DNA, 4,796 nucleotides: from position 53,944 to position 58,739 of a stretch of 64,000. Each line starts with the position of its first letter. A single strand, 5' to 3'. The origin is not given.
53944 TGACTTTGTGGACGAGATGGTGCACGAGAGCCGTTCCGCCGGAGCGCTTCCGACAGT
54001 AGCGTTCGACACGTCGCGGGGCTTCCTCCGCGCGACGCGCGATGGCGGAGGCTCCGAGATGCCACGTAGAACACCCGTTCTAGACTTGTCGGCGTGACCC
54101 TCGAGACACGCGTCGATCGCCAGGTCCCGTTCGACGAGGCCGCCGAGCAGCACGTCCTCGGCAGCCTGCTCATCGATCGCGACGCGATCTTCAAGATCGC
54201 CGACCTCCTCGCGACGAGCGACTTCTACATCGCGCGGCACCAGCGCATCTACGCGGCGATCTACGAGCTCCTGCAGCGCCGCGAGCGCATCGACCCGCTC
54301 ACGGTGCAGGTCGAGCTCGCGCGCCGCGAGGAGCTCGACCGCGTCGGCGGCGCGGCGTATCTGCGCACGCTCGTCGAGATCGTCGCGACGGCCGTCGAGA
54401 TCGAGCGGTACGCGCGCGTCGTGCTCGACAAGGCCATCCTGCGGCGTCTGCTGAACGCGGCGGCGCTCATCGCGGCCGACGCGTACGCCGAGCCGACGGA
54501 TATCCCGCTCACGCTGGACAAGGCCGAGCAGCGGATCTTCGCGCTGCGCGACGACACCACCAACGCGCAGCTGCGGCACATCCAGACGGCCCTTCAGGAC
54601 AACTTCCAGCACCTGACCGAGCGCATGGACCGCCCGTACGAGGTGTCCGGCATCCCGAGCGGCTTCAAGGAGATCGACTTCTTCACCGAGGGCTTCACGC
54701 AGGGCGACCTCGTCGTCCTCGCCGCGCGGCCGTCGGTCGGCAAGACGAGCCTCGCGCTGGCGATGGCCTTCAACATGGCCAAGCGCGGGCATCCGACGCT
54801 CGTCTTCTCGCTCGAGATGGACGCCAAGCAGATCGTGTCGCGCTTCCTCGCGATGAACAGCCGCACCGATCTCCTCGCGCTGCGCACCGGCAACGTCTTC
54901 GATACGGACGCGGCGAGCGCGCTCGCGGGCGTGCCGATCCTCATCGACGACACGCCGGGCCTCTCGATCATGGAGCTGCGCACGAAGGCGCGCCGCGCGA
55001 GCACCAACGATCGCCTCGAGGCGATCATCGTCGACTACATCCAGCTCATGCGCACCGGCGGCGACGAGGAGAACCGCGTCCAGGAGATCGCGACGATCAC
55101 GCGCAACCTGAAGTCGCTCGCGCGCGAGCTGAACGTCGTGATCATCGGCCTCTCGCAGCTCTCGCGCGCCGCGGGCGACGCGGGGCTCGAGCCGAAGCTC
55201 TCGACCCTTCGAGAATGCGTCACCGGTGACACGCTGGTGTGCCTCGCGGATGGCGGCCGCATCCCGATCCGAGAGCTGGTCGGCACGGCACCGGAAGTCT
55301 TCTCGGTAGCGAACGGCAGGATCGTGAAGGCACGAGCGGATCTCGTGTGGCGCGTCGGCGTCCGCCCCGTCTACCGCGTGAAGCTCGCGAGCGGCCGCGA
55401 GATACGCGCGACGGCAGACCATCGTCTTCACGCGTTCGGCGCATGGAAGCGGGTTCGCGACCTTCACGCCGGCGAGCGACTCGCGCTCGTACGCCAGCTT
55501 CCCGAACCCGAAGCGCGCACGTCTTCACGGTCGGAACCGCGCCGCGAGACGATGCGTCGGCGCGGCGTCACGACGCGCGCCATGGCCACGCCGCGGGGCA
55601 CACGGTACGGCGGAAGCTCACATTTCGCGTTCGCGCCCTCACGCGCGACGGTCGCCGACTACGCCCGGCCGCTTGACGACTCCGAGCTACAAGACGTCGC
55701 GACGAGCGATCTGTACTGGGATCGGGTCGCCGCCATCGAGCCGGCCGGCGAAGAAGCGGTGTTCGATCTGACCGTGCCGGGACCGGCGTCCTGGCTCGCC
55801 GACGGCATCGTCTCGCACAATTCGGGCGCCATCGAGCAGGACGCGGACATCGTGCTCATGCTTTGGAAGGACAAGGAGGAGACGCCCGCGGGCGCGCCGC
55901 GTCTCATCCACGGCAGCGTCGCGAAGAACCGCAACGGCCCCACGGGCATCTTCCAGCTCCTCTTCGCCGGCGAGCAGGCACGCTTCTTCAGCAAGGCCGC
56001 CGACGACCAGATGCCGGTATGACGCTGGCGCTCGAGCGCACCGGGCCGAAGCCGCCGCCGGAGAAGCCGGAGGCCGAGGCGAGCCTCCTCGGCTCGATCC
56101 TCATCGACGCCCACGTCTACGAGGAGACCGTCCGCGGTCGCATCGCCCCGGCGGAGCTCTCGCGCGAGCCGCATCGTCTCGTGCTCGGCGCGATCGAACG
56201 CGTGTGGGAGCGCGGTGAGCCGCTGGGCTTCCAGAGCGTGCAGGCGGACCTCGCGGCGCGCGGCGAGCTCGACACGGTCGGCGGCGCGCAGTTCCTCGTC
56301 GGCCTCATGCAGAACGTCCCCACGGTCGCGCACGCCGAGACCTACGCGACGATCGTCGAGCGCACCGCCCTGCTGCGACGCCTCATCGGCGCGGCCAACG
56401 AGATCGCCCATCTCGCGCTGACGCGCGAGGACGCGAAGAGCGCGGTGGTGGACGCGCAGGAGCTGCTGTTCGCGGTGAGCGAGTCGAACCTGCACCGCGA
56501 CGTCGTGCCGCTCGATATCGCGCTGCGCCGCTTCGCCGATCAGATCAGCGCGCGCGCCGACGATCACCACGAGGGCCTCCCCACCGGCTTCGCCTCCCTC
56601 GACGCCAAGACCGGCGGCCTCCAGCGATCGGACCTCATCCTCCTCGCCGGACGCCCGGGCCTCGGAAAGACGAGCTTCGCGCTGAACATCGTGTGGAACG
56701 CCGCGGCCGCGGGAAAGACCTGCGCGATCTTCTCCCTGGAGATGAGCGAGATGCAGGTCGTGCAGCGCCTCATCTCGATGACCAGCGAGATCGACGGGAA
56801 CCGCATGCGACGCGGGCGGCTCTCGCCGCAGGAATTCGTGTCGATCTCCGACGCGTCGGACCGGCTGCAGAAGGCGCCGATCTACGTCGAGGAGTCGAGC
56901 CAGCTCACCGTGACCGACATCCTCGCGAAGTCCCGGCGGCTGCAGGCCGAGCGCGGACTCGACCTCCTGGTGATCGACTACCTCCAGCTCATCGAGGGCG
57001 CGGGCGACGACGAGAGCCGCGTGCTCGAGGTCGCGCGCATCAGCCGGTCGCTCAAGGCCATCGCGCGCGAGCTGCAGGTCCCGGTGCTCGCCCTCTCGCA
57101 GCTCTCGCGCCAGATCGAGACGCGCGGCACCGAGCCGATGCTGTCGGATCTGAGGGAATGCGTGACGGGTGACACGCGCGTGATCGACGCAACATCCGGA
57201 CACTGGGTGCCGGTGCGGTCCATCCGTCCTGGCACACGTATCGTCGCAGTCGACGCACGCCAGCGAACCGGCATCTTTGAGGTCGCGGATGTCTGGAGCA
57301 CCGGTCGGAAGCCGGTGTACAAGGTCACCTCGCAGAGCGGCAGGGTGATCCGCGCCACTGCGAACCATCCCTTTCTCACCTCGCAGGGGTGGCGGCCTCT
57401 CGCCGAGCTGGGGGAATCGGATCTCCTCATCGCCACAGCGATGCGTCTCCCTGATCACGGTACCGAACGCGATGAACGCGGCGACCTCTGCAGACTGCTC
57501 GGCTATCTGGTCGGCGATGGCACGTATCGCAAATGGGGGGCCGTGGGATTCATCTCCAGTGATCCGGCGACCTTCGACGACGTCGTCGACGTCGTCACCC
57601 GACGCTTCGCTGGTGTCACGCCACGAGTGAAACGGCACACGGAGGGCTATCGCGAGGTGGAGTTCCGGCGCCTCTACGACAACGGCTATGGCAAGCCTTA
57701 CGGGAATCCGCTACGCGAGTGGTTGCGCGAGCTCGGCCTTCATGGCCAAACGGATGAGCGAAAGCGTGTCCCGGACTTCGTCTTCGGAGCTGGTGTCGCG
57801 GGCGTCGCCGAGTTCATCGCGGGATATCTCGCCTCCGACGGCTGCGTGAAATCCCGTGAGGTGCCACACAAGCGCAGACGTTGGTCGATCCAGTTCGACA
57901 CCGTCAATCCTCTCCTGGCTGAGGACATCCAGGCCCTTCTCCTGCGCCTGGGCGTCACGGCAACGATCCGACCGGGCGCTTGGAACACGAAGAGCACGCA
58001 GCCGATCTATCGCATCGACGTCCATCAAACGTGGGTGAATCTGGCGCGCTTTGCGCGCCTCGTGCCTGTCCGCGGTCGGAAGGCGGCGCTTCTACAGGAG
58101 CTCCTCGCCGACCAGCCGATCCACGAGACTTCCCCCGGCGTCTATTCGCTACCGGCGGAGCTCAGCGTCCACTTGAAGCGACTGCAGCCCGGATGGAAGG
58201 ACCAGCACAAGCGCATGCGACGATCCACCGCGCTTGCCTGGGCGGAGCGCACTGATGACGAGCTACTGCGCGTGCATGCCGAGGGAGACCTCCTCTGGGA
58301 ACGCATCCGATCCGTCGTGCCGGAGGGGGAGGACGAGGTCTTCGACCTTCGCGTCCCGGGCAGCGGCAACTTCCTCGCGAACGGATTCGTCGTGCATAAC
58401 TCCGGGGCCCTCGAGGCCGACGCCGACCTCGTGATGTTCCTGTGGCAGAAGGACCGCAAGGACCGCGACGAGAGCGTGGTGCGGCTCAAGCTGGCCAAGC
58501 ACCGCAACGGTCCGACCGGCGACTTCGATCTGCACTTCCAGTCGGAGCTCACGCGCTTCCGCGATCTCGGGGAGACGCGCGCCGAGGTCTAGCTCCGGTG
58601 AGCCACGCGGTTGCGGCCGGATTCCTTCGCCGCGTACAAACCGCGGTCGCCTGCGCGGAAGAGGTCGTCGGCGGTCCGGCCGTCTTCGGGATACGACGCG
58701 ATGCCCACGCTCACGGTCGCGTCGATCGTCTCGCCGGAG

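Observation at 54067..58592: Two tandem, translationally coupled dnaB paralogs, each with an intein at the identical extein site. The first is preceded by a LexA-box-like palindrome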

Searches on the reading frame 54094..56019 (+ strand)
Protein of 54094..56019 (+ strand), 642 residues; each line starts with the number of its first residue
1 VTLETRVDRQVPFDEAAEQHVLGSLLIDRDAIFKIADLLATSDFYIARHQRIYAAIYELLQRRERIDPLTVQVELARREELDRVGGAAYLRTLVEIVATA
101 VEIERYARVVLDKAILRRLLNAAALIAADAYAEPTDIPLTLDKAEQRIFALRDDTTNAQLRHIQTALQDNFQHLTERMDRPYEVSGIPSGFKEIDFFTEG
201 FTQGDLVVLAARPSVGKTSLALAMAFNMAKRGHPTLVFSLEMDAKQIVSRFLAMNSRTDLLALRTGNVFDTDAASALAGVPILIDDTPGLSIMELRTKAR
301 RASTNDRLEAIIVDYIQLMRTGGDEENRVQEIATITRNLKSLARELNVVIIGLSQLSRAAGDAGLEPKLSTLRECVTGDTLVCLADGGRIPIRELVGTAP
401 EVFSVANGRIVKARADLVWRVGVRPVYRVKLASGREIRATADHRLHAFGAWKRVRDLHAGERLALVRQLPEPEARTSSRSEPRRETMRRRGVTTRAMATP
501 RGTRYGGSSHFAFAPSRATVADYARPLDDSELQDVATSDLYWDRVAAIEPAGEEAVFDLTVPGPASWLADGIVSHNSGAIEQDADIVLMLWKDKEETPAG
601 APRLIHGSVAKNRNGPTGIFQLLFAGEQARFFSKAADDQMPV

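Call 4: search_protein_families(library=pfam, proteins=[window:54094-56019:+], max_evalue=0.01)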
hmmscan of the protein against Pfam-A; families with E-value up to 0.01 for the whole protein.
window:54094-56019:+ (642 aa): 6 families
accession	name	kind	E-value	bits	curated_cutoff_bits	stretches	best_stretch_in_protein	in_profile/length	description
PF03796.21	DnaB_C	-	6.5e-71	239.1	27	2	186-375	1-198/255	DnaB-like helicase C terminal domain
PF00772.26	DnaB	-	1.2e-28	99.6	23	1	12-111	3-102/103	DnaB-like helicase N terminal domain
PF14890.11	Intein_splicing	-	2.7e-18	66.7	35.8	1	383-576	2-155/155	Intein splicing domain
PF13481.12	AAA_25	-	6.1e-14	52.5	27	1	197-357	25-191/195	AAA domain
PF06745.19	ATPase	-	5.3e-07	29.7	26.6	1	188-352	2-160/231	KaiC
PF24404.1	nSTAND_NTPase7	-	0.003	17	27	0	203-255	11-65/399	Novel STAND NTPase 7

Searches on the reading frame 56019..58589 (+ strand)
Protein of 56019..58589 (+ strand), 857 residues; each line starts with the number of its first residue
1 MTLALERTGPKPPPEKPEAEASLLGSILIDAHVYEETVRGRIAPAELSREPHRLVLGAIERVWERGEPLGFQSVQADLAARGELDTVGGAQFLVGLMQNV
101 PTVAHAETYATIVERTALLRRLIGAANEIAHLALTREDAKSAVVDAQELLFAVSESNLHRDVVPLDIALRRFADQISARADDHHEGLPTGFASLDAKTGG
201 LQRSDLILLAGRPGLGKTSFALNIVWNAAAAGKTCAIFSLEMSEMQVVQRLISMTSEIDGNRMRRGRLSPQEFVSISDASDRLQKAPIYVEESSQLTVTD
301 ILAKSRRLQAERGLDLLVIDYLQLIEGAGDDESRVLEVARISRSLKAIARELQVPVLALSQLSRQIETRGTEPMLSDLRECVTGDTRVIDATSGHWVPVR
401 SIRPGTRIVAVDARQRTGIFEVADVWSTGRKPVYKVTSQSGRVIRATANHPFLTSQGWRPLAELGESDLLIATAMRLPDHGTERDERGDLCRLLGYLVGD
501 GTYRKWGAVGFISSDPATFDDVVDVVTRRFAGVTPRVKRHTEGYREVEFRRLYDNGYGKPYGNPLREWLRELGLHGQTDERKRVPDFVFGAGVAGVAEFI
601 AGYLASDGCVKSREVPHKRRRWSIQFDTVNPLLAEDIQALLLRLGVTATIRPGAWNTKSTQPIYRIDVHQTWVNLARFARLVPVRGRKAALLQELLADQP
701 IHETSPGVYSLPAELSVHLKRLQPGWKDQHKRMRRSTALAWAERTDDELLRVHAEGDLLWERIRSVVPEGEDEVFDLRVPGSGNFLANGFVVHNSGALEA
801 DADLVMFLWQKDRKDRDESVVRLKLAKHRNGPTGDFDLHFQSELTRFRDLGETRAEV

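Call 4: search_protein_families(library=pfam, proteins=[window:56019-58589:+], max_evalue=0.01)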
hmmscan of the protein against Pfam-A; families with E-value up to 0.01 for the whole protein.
window:56019-58589:+ (857 aa): 7 families
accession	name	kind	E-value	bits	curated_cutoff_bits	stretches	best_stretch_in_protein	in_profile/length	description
PF03796.21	DnaB_C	-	6.3e-84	281.8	27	2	186-381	1-198/255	DnaB-like helicase C terminal domain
PF14890.11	Intein_splicing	-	1.3e-19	71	35.8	1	419-794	35-155/155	Intein splicing domain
PF00772.26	DnaB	-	7.8e-18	64.9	23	1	13-114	2-102/103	DnaB-like helicase N terminal domain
PF14528.11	LAGLIDADG_3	-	4.3e-13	49.8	22.5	1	596-666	3-66/82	LAGLIDADG-like domain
PF13481.12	AAA_25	-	1.9e-10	41.1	27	1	201-362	30-190/195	AAA domain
PF06745.19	ATPase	-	7e-09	35.8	26.6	1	188-325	2-131/231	KaiC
PF05729.18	NACHT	-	0.005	17.1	26.7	0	206-278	2-78/167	NACHT domain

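Call 12: find_encoding_contigs(protein=window:56019-58589:+, flank=10000, max_places=6)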
Protein seq(857 aa) (857 aa): 3 contigs read that carry it; 3 places shown.
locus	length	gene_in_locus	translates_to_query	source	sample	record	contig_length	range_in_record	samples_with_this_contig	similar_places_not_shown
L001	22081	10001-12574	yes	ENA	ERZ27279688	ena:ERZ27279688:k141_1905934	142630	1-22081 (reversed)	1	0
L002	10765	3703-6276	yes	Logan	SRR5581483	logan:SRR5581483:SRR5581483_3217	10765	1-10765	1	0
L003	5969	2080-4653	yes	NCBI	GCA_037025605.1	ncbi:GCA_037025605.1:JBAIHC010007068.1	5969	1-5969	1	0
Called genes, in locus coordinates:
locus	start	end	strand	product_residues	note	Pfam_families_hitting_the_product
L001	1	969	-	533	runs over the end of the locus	PF00117:GATase, PF07722:Peptidase_C26 (faint), PF02540:NAD_synthase (faint), PF00958:GMP_synt_C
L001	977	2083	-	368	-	PF00478:IMPDH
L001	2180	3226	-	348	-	-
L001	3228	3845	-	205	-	PF10502:Peptidase_S26 (weak), PF00717:Peptidase_S24 (weak)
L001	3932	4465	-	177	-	PF12389:Peptidase_M73 (weak)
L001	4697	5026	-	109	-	-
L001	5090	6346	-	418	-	PF00709:Adenylsucc_synt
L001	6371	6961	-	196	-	PF02698:DUF218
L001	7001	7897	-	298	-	PF01073:3Beta_HSD, PF01370:Epimerase, PF02719:Polysacc_synt_2, PF04321:RmlD_sub_bind, PF13460:NAD_binding_10, PF16363:GDP_Man_Dehyd, PF07993:NAD_binding_4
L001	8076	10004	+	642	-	PF00772:DnaB, PF13481:AAA_25, PF03796:DnaB_C, PF06745:ATPase (weak), PF14890:Intein_splicing, PF03796:DnaB_C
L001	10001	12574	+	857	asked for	PF00772:DnaB, PF03796:DnaB_C, PF06745:ATPase, PF13481:AAA_25, PF14890:Intein_splicing, PF14528:LAGLIDADG_3, PF03796:DnaB_C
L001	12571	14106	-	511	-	PF01590:GAF, PF13185:GAF_2, PF01590:GAF, PF13185:GAF_2, PF13492:GAF_3, PF00990:GGDEF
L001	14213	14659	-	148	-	PF01281:Ribosomal_L9_N, PF03948:Ribosomal_L9_C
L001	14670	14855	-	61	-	-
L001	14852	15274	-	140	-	PF06803:DUF1232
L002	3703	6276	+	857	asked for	PF00772:DnaB, PF03796:DnaB_C, PF06745:ATPase, PF13481:AAA_25, PF14890:Intein_splicing, PF14528:LAGLIDADG_3, PF03796:DnaB_C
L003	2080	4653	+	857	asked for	PF00772:DnaB, PF03796:DnaB_C, PF06745:ATPase, PF13481:AAA_25, PF14890:Intein_splicing, PF14528:LAGLIDADG_3, PF03796:DnaB_C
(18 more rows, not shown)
